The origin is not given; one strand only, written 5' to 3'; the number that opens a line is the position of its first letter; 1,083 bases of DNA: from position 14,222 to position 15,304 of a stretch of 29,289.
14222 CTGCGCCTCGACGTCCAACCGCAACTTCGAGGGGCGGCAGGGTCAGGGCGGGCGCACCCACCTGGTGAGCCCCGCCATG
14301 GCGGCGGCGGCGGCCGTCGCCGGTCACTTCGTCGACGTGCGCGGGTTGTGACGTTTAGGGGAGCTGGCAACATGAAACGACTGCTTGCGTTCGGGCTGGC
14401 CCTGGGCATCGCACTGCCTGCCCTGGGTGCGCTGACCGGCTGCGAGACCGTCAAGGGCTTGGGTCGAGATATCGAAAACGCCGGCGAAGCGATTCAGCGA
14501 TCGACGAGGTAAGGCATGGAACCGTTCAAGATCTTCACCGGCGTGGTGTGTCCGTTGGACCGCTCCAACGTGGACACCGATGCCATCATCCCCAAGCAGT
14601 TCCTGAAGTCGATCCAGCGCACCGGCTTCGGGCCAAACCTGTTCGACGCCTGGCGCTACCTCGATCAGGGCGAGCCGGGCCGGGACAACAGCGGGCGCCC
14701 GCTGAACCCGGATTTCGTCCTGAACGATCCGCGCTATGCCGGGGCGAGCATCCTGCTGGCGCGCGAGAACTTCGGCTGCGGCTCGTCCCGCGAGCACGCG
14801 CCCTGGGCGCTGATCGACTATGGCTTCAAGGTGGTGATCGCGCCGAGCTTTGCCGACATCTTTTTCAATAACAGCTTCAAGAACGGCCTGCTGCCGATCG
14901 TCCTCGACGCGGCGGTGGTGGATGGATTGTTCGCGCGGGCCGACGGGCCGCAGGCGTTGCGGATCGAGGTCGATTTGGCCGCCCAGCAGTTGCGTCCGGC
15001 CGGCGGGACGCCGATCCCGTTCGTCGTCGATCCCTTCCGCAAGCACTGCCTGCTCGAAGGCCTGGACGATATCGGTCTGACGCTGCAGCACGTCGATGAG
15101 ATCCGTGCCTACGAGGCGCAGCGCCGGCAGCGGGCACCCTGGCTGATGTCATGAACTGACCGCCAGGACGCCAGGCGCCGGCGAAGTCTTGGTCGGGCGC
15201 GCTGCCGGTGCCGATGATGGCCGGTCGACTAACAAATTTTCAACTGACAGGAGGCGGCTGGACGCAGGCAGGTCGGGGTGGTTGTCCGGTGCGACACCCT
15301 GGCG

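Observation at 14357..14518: Hidden entericidin-family lipoprotein gene wedged between the two isopropylmalate dehydratase subunit genes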

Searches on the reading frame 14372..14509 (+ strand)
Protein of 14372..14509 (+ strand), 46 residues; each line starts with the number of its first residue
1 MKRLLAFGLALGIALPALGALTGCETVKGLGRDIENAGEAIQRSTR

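Call 3: search_protein_families(library=pfam, proteins=[window:14372-14509:+], max_evalue=0.01)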
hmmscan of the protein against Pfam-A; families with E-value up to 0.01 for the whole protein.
seq(46 aa): 1 family
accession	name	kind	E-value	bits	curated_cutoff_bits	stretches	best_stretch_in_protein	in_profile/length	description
PF08085.16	Entericidin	-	5.2e-08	33.1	23.3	1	26-44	1-19/20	Entericidin EcnA/B family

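Call 4: search_protein_families(library=ncbifam, proteins=[window:14372-14509:+], max_evalue=0.01)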
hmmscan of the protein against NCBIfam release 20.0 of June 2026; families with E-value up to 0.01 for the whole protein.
seq(46 aa): 3 families
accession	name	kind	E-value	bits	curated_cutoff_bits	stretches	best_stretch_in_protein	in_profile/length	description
NF007319.0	PRK09810.1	equivalog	3.3e-06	26.9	86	1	14-44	9-39/41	lipoprotein antitoxin entericidin A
NF007487.1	PRK10081.1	equivalog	2.4e-05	23.9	94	1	20-41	18-39/48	lipoprotein toxin entericidin B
NF052367.1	entericidin_domain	domain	0.0074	16.5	40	1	26-43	4-21/30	entericidin domain-containing protein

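Call 5: find_homologous_proteins(query=window:14372-14509:+, max_evalue=0.001)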
Query seq(46 aa) (46 aa): 7 proteins with E <= 0.001 among 14 candidates.
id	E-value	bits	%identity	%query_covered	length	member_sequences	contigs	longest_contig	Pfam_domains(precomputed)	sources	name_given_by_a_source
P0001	5.5e-21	89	100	100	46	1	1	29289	PF08085.17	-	-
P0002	1.2e-5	42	51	98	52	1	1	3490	PF08085.17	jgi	jgi:predicted small secreted protein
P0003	1.6e-4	39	91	50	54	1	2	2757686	PF08085.17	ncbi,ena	-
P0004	2.2e-4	38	61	78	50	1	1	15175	PF08085.17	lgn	-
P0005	4.6e-4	37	72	54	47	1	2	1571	PF08085.17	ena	-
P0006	8.6e-4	36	75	52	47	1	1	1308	PF08085.17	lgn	-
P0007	9.6e-4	36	72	54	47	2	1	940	PF08085.17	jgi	jgi:predicted small secreted protein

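Call 10: find_encoding_contigs(protein=P0003, flank=4000, max_places=3)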
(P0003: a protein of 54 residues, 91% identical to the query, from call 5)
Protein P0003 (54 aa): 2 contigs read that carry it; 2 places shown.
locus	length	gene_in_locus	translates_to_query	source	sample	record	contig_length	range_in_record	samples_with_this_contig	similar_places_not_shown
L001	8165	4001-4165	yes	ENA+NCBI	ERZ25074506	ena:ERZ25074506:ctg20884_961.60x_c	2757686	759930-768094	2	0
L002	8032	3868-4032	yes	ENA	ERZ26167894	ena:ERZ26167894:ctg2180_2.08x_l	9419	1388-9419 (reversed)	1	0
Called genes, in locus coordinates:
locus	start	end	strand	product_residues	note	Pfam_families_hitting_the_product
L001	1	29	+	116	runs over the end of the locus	PF12840:HTH_20, PF01022:HTH_5, PF12802:MarR_2 (weak)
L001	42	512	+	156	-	PF10604:Polyketide_cyc2, PF08327:AHSA1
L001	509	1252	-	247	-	PF02517:Rce1-like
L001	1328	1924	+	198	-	PF25213:HVO_A0261_N (weak), PF01022:HTH_5 (weak), PF12802:MarR_2 (weak), PF12840:HTH_20, PF13412:HTH_24, PF25212:HVO_A0114, PF13936:HTH_38 (faint)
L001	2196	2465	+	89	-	PF01649:Ribosomal_S20p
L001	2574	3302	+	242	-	PF02517:Rce1-like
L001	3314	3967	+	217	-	PF14681:UPRTase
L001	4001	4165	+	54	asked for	PF08085:Entericidin (weak)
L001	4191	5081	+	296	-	PF01555:N6_N4_Mtase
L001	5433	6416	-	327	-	PF02629:CoA_binding, PF00549:Ligase_CoA, PF13607:Succ_CoA_lig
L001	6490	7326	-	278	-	-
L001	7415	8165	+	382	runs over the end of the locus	PF13207:AAA_17 (weak)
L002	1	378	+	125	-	?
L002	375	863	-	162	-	PF02517:Rce1-like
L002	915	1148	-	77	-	-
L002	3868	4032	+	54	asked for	PF08085:Entericidin (weak)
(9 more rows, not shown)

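Call 11: find_encoding_contigs(protein=P0004, flank=4000, max_places=3)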
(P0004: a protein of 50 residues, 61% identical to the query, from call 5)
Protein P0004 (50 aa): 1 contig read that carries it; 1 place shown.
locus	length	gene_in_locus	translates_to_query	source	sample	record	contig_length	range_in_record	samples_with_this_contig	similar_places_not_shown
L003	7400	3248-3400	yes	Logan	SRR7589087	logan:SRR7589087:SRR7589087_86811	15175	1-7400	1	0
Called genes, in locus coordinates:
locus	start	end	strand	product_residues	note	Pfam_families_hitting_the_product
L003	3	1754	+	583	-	?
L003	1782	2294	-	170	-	PF04542:Sigma70_r2, PF22029:PhyR_sigma2 (faint), PF08281:Sigma70_r4_2, PF04545:Sigma70_r4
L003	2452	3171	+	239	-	PF00072:Response_reg, PF00486:Trans_reg_C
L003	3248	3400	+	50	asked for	PF08085:Entericidin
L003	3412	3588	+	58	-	-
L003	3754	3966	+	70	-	-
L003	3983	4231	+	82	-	-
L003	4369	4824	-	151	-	PF09537:DUF2383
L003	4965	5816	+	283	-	PF05239:PRC (weak)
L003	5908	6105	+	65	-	PF05532:CsbD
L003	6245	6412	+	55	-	-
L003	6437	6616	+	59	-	PF01679:Pmp3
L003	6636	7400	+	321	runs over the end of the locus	PF05239:PRC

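Call 12: find_encoding_contigs(protein=P0002, flank=4000, max_places=3)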
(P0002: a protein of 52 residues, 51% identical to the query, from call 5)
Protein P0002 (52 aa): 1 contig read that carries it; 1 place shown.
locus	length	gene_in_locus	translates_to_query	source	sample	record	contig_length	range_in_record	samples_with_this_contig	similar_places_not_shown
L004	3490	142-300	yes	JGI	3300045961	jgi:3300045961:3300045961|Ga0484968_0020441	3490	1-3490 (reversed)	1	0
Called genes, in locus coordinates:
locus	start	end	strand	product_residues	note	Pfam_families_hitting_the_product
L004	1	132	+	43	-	?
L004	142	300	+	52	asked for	PF08085:Entericidin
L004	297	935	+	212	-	PF00694:Aconitase_C, PF27512:LeuD, PF27434:LeuD_C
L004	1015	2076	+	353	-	PF00180:Iso_dh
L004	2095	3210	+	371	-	PF01118:Semialdhyde_dh, PF02774:Semialdhyde_dhC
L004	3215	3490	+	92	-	?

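Call 35: find_related_loci(query=A2, collection=metagenome_contigs, flank=2500)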
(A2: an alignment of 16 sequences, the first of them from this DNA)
Query A2 (46 aa) in metagenome_contigs; peptide patterns used: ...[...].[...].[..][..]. (x = any residue, [..] = any of these).
597 stretches matched a pattern (row limit reached: there are more); 395 encode a relative of the query (tblastn E <= 1e-3); the best 80 are kept; 80 distinct loci.
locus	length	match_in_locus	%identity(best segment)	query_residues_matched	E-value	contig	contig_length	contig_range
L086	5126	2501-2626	54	1-46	1e-11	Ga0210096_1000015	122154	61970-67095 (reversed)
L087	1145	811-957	47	2-46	1e-10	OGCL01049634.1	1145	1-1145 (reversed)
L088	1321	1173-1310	52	2-46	4e-10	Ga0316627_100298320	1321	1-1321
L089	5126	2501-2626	59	1-46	4e-10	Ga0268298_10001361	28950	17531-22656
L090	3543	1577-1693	48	1-46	6e-10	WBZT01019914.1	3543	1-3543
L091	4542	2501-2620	49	1-45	7e-10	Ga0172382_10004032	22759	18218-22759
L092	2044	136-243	55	3-44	7e-10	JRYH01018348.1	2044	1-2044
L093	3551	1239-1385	43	2-46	7e-10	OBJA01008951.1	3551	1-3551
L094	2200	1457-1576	48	3-46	1e-9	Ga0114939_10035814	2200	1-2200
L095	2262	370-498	46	1-46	8e-10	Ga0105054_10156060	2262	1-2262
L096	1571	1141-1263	48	1-46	9e-10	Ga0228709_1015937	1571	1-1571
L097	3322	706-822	48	1-46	1e-9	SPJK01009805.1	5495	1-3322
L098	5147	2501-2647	45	1-45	1e-9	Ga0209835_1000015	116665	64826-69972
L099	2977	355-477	51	2-42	1e-9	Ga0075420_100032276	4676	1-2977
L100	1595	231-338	56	11-46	2e-9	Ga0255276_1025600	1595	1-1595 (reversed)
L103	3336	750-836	69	18-46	2e-9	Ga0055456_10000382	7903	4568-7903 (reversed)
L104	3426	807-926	48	3-46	2e-9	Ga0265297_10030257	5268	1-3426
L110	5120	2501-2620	59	2-42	3e-9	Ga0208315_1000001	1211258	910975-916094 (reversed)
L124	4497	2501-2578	69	21-46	6e-9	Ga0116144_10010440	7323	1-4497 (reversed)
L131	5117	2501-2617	48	1-46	6e-9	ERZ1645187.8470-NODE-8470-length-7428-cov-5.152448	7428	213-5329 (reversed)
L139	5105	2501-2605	58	5-44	8e-9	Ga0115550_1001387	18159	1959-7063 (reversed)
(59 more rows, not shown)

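Call 39: search_protein_families(library=pfam, proteins=[L104:1159-2733:+, L090:1066-1560:+, L104:32-682:+, L110:1947-2492:+, L110:2645-3787:+, L139:1413-2471:+, L103:32-688:+, L124:1539-2288:+, L131:1702-2553:-, L091:2711-3862:+], max_evalue=0.001)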
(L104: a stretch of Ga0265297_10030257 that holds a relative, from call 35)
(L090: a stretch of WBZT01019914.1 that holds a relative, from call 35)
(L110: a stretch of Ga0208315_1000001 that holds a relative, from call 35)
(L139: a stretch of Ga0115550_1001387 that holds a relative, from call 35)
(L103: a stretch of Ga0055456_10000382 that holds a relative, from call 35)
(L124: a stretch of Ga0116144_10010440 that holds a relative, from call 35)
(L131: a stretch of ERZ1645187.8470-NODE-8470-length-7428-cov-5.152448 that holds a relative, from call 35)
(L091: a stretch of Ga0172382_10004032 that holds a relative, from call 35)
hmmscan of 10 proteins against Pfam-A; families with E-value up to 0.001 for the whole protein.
L104:1159-2733:+ (524 aa): 3 families
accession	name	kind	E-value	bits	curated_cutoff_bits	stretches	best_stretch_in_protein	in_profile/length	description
PF00682.25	HMGL-like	-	7.6e-49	166.9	29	1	6-275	4-260/260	HMGL-like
PF08502.15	LeuA_dimer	-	2.6e-23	82.8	24.9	1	374-513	3-130/131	LeuA allosteric (dimerisation) domain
PF22617.1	HCS_D2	-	5.7e-19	68.7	27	1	290-366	2-79/82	Homocitrate synthase post-HMGL domain-like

L090:1066-1560:+ (164 aa): 1 family
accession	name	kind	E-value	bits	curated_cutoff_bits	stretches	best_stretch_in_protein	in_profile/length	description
PF04461.18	DUF520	-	1.9e-56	191.1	23.2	1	2-163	1-161/161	Protein of unknown function (DUF520)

L104:32-682:+ (216 aa): 7 families
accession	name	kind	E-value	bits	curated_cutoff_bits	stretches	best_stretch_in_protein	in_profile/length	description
PF13614.12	AAA_31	-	3.6e-21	76.3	27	2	4-45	2-43/177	AAA domain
PF01656.29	CbiA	-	2.6e-13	50.5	25.4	1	6-178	1-114/125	CobQ/CobB/MinD/ParA nucleotide binding domain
PF09140.17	MipZ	-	2.2e-10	40.7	20.7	1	5-47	2-44/262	ATPase MipZ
PF10609.15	ParA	-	1e-09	38.7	27.1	1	4-44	4-44/246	NUBPL iron-transfer P-loop NTPase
PF07015.17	VirC1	-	1.4e-05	25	24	1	5-150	3-153/231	VirC1 protein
PF06564.18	CBP_BcsQ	-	9e-05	22.5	21.3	0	5-44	3-42/234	Cellulose biosynthesis protein BcsQ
PF02374.21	ArsA_ATPase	-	0.00027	20.7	24.3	0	8-41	5-38/305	Anion-transporting ATPase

L110:1947-2492:+ (181 aa): 1 family
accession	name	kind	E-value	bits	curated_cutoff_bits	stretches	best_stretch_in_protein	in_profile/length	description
PF04315.17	EpmC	-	1.8e-69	233.1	23.8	1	15-171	1-156/162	Elongation factor P hydroxylase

L110:2645-3787:+ (380 aa): 3 families
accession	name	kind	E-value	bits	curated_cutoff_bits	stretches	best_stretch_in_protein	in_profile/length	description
PF01513.26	NAD_kinase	-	8.8e-23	81.5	25.5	1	9-170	1-129/130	ATP-NAD kinase N-terminal domain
PF20143.4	NAD_kinase_C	-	1.5e-17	63.9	23.7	1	253-374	6-124/126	ATP-NAD kinase C-terminal domain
PF00781.29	DAGK_cat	-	1.2e-05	25.4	23.6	1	95-145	38-91/125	Diacylglycerol kinase catalytic domain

L139:1413-2471:+ (352 aa): 1 family
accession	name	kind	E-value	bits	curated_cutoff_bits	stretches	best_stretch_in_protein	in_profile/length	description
PF07995.17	GSDH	-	8.6e-130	433.3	25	1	27-349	1-332/332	Glucose / Sorbosone dehydrogenase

L103:32-688:+ (218 aa): 1 family
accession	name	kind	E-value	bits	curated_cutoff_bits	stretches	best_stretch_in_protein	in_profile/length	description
PF00361.26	Proton_antipo_M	-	4.1e-39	135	21.5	1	10-159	144-293/294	NADH:quinone oxidoreductase/Mrp antiporter, TM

L124:1539-2288:+ (249 aa): 1 family
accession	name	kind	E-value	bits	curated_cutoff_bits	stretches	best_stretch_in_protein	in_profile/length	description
PF05050.19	Methyltransf_21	-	1.5e-10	41.9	22.7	1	59-208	1-149/173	Methyltransferase FkbM domain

L131:1702-2553:- (283 aa): 0 families

L091:2711-3862:+ (383 aa): 9 families
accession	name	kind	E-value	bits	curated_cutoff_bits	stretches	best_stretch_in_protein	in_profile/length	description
PF12831.13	FAD_oxidored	-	1.2e-50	173.4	27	2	6-175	1-156/416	FAD dependent oxidoreductase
PF01266.30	DAO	-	6.2e-12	46.1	27.9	1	6-44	1-39/353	FAD dependent oxidoreductase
PF07992.20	Pyr_redox_2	-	6.3e-08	32.8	26.1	1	5-38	1-36/291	Pyridine nucleotide-disulphide oxidoreductase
PF00890.30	FAD_binding_2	-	2.4e-06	27.4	20.4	1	6-36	1-31/414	FAD binding domain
PF05834.18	Lycopene_cycl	-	5e-06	26.3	23.4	0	6-34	1-31/380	Lycopene cyclase protein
PF03486.20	HI0933_like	-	1.6e-05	24.9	50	0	6-36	2-32/244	HI0933-like protein Rossmann domain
PF01946.23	Thi4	-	2.2e-05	24.3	26.2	1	5-47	18-61/235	Thi4 family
PF13450.12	NAD_binding_8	-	3.4e-05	24.5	21.9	1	9-44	1-36/68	NAD(P)-binding Rossmann-like domain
PF01134.28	GIDA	-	4.6e-05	23.1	22.1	1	6-35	1-30/391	Glucose inhibited division protein A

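Call 53: predict_structure(protein=window:14372-14509:+)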
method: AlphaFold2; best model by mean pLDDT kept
length: 46 residues; sequences in the alignment: 1
mean_pLDDT: 80.7   pTM: 0.39
mean pLDDT of the five models: 80.7, 74.3, 74.0, 71.2, 69.0
residues with pLDDT >= 90: 7; 70-90: 34; 50-70: 5; < 50: 0
segments of 3 or more residues with pLDDT < 50: none
pLDDT, mean of each block of 10 residues (from residue 1): 78 75 77 90 84
secondary structure, 60 per line:
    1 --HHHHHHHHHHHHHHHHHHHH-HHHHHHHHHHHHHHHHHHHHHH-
elements in order: H3-22 H24-45

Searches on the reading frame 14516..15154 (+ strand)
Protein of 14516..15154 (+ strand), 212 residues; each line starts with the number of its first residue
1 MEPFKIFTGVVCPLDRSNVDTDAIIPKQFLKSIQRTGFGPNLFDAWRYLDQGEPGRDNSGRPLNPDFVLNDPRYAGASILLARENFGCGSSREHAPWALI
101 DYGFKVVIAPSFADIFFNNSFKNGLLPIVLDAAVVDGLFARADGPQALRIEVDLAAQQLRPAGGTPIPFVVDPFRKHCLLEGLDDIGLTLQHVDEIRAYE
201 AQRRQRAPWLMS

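Call 3: search_protein_families(library=pfam, proteins=[window:14516-15154:+], max_evalue=0.01)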
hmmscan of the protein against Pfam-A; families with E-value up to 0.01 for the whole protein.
window:14516-15154:+ (212 aa): 1 family
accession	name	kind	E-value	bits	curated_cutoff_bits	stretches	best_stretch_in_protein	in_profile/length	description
PF00694.25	Aconitase_C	-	1.1e-38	133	22.8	1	1-131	1-129/131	Aconitase C-terminal domain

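Call 4: search_protein_families(library=ncbifam, proteins=[window:14516-15154:+], max_evalue=0.01)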
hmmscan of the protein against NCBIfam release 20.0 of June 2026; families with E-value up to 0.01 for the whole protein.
window:14516-15154:+ (212 aa): 14 families
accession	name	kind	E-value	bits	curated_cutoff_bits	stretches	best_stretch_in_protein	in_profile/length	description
NF002458.0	PRK01641.1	subfamily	8.1e-91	303.1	167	1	1-211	1-201/202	3-isopropylmalate dehydratase small subunit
TIGR00171.1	leuD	equivalog_domain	2.4e-81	272.1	116.25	1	1-196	1-188/188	3-isopropylmalate dehydratase small subunit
TIGR02087.1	LEUD_arch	subfamily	1.1e-18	67.5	108.95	1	77-160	48-124/157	LeuD/DmdB family oxidoreductase small subunit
NF040604.2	HacB_Meth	equivalog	3.7e-18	65.9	230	1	78-131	53-106/159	homoaconitase small subunit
TIGR02084.1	leud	equivalog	7.2e-18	64.7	245.85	1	77-138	48-108/156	3-isopropylmalate dehydratase small subunit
NF040625.1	HacB2_Meth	equivalog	1.9e-17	63.2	230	1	77-137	53-113/161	homoaconitase small subunit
NF010629.0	PRK14023.1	equivalog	2.1e-12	47.2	229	1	73-138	46-110/166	homoaconitate hydratase small subunit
NF005558.0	PRK07229.1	equivalog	4.6e-10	38.7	612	1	75-130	523-578/647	aconitate hydratase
TIGR01342.1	acon_putative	hypoth_equivalog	5.3e-09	34.8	719.15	1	76-132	527-583/655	putative aconitate hydratase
TIGR00139.1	h_aconitase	equivalog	4.4e-08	32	529.9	1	78-132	583-637/709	homoaconitase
TIGR01340.1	aconitase_mito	equivalog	1.7e-05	23.4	825.35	1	79-130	625-676/745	aconitate hydratase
TIGR01341.1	aconitase_1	equivalog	4.2e-05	21.4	945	1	78-135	750-807/876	aconitate hydratase AcnA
NF006757.0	PRK09277.1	subfamily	4.7e-05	21.3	686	1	78-132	759-813/888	aconitate hydratase AcnA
NF009520.0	PRK12881.1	subfamily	0.00029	18.7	905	1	78-133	764-819/893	aconitate hydratase AcnA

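Call 13: find_related_loci(query=window:14516-15151:+, collection=genome_contigs, flank=3000)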
Query window:14516-15151:+ (212 aa) in genome_contigs; peptide patterns used: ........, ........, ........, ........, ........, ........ (x = any residue, [..] = any of these).
600 stretches matched a pattern (row limit reached: there are more); 543 encode a relative of the query (tblastn E <= 1e-3); the best 80 are kept; 80 distinct loci.
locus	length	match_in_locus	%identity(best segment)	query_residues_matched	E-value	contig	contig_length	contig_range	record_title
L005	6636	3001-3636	81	1-212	1e-115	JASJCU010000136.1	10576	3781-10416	MAG: Gammaproteobacteria bacterium isolate MO_167.B39 MO_167.c_6537, whole genome shotgun sequence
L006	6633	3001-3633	80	1-212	7e-116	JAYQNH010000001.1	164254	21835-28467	MAG: Gammaproteobacteria bacterium isolate SD4486_NP_metabat_bins_2.tsv.030 contig_12728_pilon, whole genome shotgun seq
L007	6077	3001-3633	82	1-211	1e-115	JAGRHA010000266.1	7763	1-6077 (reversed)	MAG: Gammaproteobacteria bacterium isolate HKST-UBA188 k127_1691400, whole genome shotgun sequence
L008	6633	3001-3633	80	1-211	2e-114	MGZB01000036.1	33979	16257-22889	MAG: Gammaproteobacteria bacterium RIFOXYD12_FULL_61_37 rifoxyd3_full_scaffold_433, whole genome shotgun sequence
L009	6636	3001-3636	76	1-212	5e-110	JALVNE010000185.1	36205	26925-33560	MAG: Sedimenticola sp. isolate A3_maxbin2_scaf2bin.168 A3_NODE_300_length_36205_cov_41.263457, whole genome shotgun sequ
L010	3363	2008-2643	77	1-212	4e-112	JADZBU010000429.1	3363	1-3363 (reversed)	MAG: Chromatiaceae bacterium isolate SJ691 c_000001514293, whole genome shotgun sequence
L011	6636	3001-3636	74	1-212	5e-107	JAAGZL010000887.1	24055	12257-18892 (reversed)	MAG: Gammaproteobacteria bacterium isolate Cli_5 CliG_CONTIG2701629, whole genome shotgun sequence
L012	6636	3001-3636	73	1-212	2e-106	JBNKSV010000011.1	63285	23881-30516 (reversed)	MAG: Sedimenticolaceae bacterium isolate B1.bin.13.strict NODE_11_length_63285_cov_4.502120, whole genome shotgun sequen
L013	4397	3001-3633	74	1-211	5e-104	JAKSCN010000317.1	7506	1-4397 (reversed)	MAG: Chromatiales bacterium isolate MAG.291 k141_1578129, whole genome shotgun sequence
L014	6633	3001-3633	75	1-212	6e-104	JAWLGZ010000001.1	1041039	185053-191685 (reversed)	MAG: Gammaproteobacteria bacterium isolate 30dZY2.bin.2 NODE_4_length_1041039_cov_613.855757, whole genome shotgun seque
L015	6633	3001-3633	73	1-211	2e-103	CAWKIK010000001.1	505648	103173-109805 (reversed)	MAG: uncultured Gammaproteobacteria bacterium isolate MFD01721.bin.1.106 genome assembly, contig: contig_10289, whole ge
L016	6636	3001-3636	72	1-212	1e-103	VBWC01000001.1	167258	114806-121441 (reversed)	MAG: Gammaproteobacteria bacterium isolate X1_MaxBin.010 scaffold_10, whole genome shotgun sequence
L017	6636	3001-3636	72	1-212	1e-102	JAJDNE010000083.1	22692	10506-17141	MAG: Acidiferrobacterales bacterium isolate ALJrbin.17 k141_1691568, whole genome shotgun sequence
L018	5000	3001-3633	73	1-211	2e-102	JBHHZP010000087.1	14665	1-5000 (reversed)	MAG: Acidiferrobacterales bacterium isolate Maj_1_bin.19 NODE_1893_length_14665_cov_9.148734, whole genome shotgun seque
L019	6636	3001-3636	72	1-212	1e-102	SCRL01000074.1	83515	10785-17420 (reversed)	MAG: Gammaproteobacteria bacterium isolate FW104_bin.7 FW104_bin.7-11275, whole genome shotgun sequence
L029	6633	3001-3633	69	1-211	1e-99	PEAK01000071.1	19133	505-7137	MAG: Magnetococcales bacterium isolate HA3dbin1 scaffold122, whole genome shotgun sequence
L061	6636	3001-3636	67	1-212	4e-96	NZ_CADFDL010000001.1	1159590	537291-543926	Burkholderia sp. BCC0397, whole genome shotgun sequence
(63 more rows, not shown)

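Call 49: search_protein_families(library=pfam, proteins=[L029:2302-2967:+], max_evalue=0.01)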
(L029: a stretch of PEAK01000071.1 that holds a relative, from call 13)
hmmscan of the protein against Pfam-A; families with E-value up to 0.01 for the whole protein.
L029:2302-2967:+ (222 aa): 7 families
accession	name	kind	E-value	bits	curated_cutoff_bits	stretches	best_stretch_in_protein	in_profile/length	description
PF13409.12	GST_N_2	-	1.5e-16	61.2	25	1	10-74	1-69/70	Glutathione S-transferase, N-terminal domain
PF13417.12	GST_N_3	-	1.3e-10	41.8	22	1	8-75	4-70/75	Glutathione S-transferase, N-terminal domain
PF13410.11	GST_C_2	-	1.4e-07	31.9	24.9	1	118-166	5-52/69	Glutathione S-transferase, C-terminal domain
PF22441.2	CLIC-like_N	-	1.6e-07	31.9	23.5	1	10-74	18-81/86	CLIC-like N-terminal domain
PF02798.26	GST_N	-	8.5e-07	29.7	20.9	1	7-72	5-74/76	Glutathione S-transferase, N-terminal domain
PF00043.30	GST_C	-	0.00054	20.6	20.7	1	124-178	31-81/93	Glutathione S-transferase, C-terminal domain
PF22041.1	GST_C_7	-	0.003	17.9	27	1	111-162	58-109/140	Glutathione S-transferase, C-terminal domain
